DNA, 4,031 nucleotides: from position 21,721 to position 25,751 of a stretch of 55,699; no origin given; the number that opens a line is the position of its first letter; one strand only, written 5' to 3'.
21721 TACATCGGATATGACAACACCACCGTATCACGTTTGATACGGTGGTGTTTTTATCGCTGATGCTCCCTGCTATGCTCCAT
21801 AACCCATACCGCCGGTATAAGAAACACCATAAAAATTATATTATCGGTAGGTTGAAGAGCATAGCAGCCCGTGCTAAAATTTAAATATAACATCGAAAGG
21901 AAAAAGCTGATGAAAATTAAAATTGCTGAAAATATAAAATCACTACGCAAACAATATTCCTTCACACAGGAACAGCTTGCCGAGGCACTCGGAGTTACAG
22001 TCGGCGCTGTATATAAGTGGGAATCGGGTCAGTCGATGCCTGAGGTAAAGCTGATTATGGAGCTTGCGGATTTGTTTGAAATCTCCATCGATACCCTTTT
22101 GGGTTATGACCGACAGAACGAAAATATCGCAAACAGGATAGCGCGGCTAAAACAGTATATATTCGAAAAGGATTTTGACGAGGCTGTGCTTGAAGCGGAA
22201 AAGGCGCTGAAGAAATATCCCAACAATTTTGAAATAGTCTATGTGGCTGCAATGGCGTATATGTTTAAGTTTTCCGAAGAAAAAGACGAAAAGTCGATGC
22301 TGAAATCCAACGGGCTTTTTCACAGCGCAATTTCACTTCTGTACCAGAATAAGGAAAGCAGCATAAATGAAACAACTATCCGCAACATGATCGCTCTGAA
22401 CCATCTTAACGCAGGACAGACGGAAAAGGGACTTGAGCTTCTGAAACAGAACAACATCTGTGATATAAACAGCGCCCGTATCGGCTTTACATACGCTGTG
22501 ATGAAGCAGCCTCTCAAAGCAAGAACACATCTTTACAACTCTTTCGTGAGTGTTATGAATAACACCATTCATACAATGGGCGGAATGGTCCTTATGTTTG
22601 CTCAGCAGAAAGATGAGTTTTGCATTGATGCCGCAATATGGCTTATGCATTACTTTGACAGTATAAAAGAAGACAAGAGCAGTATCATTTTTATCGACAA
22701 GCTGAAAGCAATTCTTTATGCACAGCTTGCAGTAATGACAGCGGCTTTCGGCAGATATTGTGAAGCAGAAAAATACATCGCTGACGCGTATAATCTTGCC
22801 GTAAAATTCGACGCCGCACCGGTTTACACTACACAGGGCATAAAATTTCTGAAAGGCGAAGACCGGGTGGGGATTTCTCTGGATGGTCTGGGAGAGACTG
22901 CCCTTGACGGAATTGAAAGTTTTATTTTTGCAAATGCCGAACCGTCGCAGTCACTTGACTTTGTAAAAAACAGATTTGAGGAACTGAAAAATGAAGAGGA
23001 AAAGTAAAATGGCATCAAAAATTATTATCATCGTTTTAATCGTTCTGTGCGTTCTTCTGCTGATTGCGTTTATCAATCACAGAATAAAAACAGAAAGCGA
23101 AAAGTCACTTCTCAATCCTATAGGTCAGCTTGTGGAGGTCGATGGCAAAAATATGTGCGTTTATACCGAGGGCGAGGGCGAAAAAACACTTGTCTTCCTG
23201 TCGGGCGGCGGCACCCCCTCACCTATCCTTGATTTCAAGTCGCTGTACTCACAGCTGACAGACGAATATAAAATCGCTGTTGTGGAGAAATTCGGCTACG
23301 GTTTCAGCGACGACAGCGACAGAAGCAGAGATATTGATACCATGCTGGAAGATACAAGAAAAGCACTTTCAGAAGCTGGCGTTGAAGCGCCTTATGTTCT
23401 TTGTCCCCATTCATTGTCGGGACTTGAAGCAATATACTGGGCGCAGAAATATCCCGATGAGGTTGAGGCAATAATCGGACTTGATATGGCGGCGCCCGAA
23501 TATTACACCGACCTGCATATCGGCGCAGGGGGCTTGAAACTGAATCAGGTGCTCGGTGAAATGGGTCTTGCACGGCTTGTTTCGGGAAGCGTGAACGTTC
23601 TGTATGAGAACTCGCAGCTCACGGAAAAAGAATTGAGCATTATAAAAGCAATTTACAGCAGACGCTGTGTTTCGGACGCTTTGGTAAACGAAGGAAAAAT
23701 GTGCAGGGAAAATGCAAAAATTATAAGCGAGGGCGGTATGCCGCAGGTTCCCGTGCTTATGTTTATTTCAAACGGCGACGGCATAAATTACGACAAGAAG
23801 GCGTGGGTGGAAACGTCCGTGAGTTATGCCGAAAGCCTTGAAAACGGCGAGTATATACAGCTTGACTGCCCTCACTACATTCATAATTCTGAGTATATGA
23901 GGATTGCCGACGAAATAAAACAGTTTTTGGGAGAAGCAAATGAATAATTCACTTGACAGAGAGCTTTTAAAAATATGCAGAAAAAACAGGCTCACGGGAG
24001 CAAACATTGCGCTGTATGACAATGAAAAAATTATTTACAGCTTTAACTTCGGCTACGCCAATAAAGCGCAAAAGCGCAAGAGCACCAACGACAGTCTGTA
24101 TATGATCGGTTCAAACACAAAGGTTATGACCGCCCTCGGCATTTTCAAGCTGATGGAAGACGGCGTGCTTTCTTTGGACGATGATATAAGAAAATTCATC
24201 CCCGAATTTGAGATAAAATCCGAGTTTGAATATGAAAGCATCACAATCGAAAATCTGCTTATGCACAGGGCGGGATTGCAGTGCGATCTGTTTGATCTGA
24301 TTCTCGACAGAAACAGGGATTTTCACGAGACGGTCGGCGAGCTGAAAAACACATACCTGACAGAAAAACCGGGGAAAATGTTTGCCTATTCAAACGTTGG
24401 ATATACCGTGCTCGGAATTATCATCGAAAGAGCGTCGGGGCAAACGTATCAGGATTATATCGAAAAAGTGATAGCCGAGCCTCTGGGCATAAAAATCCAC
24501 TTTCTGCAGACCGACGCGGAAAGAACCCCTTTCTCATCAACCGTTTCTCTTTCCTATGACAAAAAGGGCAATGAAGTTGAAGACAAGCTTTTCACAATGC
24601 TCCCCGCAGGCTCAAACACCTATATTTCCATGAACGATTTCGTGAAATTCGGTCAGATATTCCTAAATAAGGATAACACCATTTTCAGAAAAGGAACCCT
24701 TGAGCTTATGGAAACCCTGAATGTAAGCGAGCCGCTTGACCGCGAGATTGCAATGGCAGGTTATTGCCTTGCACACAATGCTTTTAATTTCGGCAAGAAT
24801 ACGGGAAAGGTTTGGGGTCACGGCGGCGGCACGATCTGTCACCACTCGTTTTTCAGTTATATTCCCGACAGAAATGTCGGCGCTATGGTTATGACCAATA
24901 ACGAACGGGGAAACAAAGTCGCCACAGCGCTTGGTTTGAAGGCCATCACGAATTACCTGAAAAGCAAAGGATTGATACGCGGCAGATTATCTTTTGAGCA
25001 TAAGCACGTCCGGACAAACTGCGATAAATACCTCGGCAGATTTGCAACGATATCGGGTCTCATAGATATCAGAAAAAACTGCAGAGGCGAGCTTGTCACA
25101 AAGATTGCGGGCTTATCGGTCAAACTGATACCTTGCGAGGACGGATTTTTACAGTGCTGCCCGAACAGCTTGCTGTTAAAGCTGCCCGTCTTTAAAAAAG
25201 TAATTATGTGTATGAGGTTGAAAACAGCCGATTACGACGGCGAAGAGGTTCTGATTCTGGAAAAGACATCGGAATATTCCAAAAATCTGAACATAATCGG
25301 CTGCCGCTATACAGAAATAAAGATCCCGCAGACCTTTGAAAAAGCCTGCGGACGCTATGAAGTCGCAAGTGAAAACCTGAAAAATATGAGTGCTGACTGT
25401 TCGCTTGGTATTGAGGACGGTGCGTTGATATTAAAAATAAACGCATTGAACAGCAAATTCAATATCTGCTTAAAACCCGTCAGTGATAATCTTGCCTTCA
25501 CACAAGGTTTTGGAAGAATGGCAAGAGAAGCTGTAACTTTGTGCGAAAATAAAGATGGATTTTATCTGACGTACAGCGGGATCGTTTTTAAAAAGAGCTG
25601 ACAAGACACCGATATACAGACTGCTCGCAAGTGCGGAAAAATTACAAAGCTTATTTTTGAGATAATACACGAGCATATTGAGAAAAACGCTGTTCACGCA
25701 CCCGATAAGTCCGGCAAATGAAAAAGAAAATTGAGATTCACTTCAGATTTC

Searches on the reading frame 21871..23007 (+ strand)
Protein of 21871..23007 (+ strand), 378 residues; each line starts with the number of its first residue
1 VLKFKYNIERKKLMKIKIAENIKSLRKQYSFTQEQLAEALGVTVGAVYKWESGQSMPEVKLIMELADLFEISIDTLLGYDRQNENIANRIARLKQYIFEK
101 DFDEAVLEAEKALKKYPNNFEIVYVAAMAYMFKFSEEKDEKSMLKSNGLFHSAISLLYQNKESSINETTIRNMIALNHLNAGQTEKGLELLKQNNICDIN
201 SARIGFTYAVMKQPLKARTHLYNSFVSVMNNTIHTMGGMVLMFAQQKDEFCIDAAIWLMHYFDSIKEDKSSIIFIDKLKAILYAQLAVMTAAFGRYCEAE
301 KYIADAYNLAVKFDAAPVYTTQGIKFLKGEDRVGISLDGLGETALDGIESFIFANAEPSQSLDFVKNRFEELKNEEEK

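Call 37: find_encoding_contigs(protein=window:21871-23007:+, flank=3000, max_places=10)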
Protein window:21871-23007:+ (378 aa): no gene with exactly this product is on record in the collection.

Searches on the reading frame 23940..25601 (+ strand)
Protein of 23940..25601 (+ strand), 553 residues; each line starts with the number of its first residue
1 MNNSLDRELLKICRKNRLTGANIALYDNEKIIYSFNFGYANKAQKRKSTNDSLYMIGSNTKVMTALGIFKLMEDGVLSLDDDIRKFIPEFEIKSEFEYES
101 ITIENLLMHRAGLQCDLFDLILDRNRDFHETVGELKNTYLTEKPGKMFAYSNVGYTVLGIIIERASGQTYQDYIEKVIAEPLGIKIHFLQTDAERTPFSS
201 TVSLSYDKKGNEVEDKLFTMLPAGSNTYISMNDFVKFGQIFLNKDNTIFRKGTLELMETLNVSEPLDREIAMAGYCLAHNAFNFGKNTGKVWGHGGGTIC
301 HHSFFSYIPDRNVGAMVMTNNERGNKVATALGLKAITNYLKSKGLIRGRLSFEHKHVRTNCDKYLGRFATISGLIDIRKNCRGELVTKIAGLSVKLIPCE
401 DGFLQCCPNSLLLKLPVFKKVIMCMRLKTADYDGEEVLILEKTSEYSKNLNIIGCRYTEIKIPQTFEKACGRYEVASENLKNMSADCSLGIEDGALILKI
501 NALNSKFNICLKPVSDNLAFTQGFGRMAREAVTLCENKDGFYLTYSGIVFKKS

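Call 21: find_encoding_contigs(protein=window:23940-25601:+, flank=10000, max_places=10)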
Protein window:23940-25601:+ (553 aa): 6 contigs read that carry it; 6 places shown.
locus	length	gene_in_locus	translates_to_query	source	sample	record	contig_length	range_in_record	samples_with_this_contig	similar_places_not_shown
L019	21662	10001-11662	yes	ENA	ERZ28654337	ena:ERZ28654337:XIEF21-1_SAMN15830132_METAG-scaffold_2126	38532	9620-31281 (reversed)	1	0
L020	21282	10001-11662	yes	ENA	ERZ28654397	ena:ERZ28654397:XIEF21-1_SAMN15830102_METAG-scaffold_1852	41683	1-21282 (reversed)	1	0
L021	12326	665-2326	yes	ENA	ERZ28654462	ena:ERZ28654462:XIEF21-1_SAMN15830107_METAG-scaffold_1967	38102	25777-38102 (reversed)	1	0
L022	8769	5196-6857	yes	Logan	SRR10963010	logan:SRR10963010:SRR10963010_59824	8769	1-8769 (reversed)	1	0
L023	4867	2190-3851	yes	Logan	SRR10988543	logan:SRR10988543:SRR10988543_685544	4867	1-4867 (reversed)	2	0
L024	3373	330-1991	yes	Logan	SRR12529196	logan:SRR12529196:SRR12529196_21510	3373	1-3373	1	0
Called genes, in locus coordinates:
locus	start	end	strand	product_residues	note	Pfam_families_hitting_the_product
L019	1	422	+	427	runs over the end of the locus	PF00890:FAD_binding_2, PF01266:DAO (faint), PF01494:FAD_binding_3 (faint), PF01946:Thi4 (faint), PF03486:HI0933_like (weak), PF07992:Pyr_redox_2 (faint)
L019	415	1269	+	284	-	PF02749:QRPTase_N, PF01729:QRPTase_C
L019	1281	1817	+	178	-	PF08279:HTH_11, PF02829:3H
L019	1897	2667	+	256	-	PF12724:Flavodoxin_5 (faint), PF13187:Fer4_9 (faint), PF12838:Fer4_7 (faint)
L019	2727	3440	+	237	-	PF01643:Acyl-ACP_TE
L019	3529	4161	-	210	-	PF01865:PhoU_div (faint), PF01895:PhoU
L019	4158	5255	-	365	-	-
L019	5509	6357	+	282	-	PF20240:DUF6597, PF00165:HTH_AraC (faint), PF12833:HTH_18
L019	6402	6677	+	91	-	PF12675:DUF3795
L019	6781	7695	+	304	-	-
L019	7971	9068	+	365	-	PF01381:HTH_3, PF12844:HTH_19 (weak), PF13443:HTH_26 (faint), PF13560:HTH_31 (weak)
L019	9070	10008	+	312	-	-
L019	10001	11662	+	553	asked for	PF00144:Beta-lactamase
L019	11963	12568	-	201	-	PF13248:Zn_ribbon_3 (weak)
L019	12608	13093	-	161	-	-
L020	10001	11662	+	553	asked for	PF00144:Beta-lactamase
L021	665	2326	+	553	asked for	PF00144:Beta-lactamase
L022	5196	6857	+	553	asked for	PF00144:Beta-lactamase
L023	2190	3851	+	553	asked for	PF00144:Beta-lactamase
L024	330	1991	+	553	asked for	PF00144:Beta-lactamase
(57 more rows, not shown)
